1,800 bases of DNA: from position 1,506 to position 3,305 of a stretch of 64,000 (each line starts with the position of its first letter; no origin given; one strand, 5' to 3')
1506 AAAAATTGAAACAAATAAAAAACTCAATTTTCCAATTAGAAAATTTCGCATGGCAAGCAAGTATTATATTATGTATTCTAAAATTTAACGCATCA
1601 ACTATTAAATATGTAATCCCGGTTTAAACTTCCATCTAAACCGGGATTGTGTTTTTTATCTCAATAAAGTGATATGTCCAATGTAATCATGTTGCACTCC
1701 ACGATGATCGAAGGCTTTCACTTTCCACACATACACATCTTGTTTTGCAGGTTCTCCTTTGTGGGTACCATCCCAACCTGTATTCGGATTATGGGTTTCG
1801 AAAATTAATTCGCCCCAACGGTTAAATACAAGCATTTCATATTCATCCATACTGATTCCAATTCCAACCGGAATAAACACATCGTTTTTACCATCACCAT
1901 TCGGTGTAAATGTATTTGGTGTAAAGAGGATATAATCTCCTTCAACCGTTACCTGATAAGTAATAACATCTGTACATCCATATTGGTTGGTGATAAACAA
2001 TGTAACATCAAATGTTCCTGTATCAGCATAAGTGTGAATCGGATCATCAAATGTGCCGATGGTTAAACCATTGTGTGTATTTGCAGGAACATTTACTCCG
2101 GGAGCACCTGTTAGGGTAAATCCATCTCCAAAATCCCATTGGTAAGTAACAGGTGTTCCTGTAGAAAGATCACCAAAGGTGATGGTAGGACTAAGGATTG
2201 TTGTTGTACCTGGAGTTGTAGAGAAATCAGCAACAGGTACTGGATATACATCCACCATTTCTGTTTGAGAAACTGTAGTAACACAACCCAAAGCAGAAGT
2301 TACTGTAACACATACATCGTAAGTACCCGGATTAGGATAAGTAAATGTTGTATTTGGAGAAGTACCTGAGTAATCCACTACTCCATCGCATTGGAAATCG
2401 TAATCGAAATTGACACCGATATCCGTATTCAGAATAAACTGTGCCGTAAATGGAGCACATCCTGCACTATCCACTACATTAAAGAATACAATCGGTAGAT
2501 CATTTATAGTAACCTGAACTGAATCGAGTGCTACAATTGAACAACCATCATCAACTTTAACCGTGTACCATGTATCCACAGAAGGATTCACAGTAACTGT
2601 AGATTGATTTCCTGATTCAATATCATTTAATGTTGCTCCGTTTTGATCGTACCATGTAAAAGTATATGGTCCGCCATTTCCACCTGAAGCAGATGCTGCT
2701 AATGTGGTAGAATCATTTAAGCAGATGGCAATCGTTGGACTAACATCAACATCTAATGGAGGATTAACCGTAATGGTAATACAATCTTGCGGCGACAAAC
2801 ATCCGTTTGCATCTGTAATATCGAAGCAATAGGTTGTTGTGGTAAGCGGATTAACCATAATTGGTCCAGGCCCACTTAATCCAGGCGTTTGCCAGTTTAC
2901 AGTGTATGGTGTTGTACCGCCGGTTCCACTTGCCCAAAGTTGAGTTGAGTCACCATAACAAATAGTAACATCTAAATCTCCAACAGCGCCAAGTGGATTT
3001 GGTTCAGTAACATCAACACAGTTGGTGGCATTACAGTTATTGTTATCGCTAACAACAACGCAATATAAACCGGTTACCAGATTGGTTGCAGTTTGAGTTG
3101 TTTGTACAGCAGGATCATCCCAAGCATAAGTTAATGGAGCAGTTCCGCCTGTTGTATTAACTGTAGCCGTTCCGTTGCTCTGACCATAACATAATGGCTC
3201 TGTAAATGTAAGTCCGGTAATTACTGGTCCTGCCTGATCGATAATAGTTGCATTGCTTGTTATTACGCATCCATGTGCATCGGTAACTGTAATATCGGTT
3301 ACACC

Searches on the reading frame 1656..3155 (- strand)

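Call 59: search_protein_families(library=pfam, proteins=[window:1656-3155:-], max_evalue=0.01)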
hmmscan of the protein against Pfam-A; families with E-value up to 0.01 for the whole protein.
window:1656-3155:- (499 aa): 4 families
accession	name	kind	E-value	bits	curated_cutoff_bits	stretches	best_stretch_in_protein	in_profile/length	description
PF13585.12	CHU_C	-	2.5e-16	60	27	1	412-496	3-85/86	CHU_C Type IX secretion signal domain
PF18911.6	PKD_4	-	4.9e-16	59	27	3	234-301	20-83/85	PKD domain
PF00801.26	PKD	-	8.4e-14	51.8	23.5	2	326-395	18-72/80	PKD domain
PF19081.6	Ig_7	-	1.3e-05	25.8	27.3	1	139-218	7-83/84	Ig-like domain CHU_C associated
